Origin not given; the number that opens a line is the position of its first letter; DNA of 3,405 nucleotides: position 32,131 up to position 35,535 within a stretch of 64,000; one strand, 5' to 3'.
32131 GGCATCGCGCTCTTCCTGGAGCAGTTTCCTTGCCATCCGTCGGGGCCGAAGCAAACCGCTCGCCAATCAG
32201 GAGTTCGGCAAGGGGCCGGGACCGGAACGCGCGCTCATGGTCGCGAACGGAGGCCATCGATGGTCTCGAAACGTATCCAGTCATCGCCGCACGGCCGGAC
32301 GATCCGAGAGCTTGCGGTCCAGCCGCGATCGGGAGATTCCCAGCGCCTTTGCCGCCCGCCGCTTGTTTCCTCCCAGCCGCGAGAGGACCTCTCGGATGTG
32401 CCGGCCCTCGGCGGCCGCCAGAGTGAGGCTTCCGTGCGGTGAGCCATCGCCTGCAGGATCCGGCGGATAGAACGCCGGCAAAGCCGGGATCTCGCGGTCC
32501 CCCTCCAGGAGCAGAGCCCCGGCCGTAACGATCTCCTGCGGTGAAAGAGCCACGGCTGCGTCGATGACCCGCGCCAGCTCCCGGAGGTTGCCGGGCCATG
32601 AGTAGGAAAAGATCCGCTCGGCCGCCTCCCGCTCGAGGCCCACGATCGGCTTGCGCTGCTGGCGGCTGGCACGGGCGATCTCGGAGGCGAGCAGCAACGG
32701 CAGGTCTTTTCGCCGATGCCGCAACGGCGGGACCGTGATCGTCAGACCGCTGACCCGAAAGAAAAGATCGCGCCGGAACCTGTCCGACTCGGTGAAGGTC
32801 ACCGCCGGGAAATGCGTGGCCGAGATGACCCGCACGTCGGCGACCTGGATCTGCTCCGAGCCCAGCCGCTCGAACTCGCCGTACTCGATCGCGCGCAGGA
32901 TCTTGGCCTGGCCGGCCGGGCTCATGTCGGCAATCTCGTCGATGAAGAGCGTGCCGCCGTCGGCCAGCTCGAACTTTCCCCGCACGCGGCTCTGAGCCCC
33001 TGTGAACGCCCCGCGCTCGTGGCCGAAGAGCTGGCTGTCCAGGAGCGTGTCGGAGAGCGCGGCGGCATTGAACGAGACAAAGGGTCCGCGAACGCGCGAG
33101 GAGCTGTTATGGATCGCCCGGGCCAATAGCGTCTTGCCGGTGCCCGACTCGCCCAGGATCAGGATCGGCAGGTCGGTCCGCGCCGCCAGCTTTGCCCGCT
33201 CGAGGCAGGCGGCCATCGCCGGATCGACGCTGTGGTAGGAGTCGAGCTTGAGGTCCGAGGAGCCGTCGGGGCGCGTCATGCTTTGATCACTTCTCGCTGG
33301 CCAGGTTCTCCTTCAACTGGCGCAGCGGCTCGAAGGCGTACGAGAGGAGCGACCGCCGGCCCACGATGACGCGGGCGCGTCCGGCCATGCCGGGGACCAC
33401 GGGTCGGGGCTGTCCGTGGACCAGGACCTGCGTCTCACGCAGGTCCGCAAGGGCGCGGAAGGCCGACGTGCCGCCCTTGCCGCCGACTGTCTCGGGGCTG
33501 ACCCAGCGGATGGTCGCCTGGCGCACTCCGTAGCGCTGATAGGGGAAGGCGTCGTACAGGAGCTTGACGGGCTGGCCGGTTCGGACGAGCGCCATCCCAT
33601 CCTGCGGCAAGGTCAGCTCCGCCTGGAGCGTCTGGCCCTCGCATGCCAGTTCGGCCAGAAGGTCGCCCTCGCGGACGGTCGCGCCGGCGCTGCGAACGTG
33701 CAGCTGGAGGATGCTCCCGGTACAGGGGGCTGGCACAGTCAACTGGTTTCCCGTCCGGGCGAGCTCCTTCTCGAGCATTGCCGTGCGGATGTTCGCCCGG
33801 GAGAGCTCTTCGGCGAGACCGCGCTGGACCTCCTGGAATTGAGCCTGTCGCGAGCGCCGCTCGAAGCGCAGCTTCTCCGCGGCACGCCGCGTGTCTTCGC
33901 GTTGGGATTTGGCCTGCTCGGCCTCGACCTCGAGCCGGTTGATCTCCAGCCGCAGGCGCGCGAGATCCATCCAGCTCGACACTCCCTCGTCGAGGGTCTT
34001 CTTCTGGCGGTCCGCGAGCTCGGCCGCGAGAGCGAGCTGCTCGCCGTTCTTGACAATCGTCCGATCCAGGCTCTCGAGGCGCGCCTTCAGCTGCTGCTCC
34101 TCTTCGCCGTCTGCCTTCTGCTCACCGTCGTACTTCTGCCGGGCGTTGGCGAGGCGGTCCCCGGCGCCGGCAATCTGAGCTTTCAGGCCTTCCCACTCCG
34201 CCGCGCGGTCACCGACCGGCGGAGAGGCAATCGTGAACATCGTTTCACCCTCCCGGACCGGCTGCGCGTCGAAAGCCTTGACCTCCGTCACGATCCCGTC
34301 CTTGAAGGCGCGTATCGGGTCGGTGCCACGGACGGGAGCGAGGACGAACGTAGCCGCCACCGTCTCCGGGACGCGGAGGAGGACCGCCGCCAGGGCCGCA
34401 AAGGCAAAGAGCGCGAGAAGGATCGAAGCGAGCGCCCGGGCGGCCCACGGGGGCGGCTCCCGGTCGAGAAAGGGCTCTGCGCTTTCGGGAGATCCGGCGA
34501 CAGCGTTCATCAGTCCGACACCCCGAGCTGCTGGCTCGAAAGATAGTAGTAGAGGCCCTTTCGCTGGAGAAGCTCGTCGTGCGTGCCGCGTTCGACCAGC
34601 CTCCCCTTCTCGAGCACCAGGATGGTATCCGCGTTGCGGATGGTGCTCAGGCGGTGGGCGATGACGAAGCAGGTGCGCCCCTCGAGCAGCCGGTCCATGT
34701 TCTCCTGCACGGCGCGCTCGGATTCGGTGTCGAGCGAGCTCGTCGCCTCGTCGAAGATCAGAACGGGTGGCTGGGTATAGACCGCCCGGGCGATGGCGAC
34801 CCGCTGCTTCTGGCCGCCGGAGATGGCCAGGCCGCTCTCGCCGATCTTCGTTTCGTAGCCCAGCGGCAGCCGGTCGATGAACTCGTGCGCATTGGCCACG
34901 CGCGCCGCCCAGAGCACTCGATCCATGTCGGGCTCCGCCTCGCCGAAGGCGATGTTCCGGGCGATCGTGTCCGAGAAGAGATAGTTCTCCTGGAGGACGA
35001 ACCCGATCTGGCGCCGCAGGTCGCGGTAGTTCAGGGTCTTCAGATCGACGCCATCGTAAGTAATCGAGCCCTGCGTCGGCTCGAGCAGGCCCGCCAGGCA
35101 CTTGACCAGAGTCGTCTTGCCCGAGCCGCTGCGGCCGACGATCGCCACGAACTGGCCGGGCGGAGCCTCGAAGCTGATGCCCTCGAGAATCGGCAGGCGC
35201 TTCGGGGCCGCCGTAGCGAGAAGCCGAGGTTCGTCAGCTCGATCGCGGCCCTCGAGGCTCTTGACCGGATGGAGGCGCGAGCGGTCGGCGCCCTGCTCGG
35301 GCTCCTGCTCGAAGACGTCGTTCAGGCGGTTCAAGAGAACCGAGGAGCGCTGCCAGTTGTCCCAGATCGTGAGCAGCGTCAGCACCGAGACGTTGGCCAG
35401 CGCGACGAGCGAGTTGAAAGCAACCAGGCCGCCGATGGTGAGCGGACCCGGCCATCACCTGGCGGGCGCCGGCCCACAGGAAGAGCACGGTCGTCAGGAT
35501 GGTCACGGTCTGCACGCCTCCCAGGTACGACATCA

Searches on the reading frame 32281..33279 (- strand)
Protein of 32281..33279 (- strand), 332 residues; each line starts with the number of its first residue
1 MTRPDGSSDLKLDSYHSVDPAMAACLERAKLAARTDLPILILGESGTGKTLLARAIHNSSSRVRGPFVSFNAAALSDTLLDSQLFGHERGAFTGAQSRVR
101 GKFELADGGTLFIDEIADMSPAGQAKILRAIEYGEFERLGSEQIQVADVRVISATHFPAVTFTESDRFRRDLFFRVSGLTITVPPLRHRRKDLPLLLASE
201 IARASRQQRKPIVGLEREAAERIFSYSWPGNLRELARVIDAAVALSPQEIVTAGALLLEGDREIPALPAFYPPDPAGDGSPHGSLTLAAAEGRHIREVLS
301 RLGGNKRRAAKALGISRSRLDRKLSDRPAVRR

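Call 8: search_protein_families(library=pfam, proteins=[window:32281-33279:-])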
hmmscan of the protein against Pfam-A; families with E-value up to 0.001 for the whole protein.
window:32281-33279:- (332 aa): 11 families
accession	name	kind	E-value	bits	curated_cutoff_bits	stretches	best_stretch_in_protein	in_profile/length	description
PF00158.32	Sigma54_activat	-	2.2e-59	200.4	20.2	1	19-181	5-167/168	Sigma-54 interaction domain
PF14532.12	Sigma54_activ_2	-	9e-19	68.5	25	1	22-186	7-138/138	Sigma-54 interaction domain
PF25601.1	AAA_lid_14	-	3e-15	56.3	27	1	187-256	1-70/87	AAA+ ATPase lid domain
PF02954.25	HTH_8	-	3.9e-09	36.5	22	1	287-324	2-39/42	Bacterial regulatory protein, Fis family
PF00004.35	AAA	-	5.7e-08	33.7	21.2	1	39-158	1-111/131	ATPase family associated with various cellular activities (AAA)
PF07728.20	AAA_5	-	4e-06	27.3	22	1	39-156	2-122/139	AAA domain (dynein-related subfamily)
PF13191.12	AAA_16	-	1.3e-05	26.2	32.6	1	37-91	25-85/167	AAA ATPase domain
PF00493.29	MCM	-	4.5e-05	23.1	23.3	1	30-133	51-147/224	MCM P-loop domain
PF13401.12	AAA_22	-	0.00015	22.6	27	1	35-76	4-45/130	AAA domain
PF01078.27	Mg_chelatase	-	0.00018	21.4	20.3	0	30-57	16-43/207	Magnesium chelatase, subunit ChlI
PF07724.20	AAA_2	-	0.00074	20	27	1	39-164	6-132/166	AAA domain (Cdc48 subfamily)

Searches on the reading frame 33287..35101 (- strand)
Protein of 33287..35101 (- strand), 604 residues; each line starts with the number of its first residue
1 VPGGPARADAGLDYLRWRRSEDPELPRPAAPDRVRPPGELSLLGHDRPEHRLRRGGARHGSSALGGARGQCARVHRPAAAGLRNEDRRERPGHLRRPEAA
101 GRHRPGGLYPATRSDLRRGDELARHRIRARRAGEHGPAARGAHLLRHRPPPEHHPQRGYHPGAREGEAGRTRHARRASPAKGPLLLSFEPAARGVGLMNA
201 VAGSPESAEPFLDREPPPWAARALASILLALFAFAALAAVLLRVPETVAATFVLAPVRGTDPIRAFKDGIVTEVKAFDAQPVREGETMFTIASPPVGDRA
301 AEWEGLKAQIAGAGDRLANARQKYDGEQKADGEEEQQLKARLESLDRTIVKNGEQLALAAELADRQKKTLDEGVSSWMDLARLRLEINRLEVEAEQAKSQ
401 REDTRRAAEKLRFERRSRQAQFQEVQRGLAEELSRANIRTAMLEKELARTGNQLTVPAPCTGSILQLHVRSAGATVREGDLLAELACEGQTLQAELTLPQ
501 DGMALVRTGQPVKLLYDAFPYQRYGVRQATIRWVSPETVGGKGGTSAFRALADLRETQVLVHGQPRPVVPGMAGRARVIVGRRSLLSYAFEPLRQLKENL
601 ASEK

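Call 8: search_protein_families(library=pfam, proteins=[window:33287-35101:-])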
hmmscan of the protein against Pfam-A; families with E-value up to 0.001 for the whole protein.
window:33287-35101:- (604 aa): 2 families
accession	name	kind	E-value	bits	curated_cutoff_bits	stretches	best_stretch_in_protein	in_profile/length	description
PF13437.12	HlyD_3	-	4.6e-16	59.9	22.2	1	456-570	2-105/106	HlyD family secretion protein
PF16576.10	HlyD_D23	-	3e-09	36.9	30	1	417-536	69-186/214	Barrel-sandwich domain of CusB or HlyD membrane-fusion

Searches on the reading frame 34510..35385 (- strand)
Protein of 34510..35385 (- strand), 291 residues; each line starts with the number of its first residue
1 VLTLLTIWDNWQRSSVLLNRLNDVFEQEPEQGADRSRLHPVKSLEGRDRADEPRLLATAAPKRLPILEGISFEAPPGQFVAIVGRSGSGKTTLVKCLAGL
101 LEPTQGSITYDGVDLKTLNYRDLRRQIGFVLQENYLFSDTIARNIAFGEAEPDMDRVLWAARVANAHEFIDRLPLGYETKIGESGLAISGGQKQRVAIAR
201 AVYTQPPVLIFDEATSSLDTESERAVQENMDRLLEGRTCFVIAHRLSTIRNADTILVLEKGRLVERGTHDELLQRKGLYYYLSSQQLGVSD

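Call 8: search_protein_families(library=pfam, proteins=[window:34510-35385:-])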
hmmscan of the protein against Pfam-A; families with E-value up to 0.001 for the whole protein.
window:34510-35385:- (291 aa): 7 families
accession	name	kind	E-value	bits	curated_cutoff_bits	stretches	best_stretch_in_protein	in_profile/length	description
PF00005.33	ABC_tran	-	7.5e-36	124.2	25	1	67-216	1-137/137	ABC transporter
PF02463.25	SMC_N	-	9.6e-09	35.4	40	1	187-258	136-211/220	RecF/RecN/SMC N terminal domain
PF13401.12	AAA_22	-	1.1e-05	26.2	27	1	78-170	6-65/130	AAA domain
PF13191.12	AAA_16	-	0.0003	21.8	32.6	1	78-222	25-148/167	AAA ATPase domain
PF13304.12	AAA_21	-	0.00031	21.3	27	0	79-101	1-23/304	AAA domain, putative AbiEii toxin, Type IV TA system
PF09818.15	ABC_ATPase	-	0.00031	20.3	23.2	0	165-218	136-188/283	P-loop domain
PF13555.12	AAA_29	-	0.00036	20.7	27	1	79-108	24-52/61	P-loop containing region of AAA domain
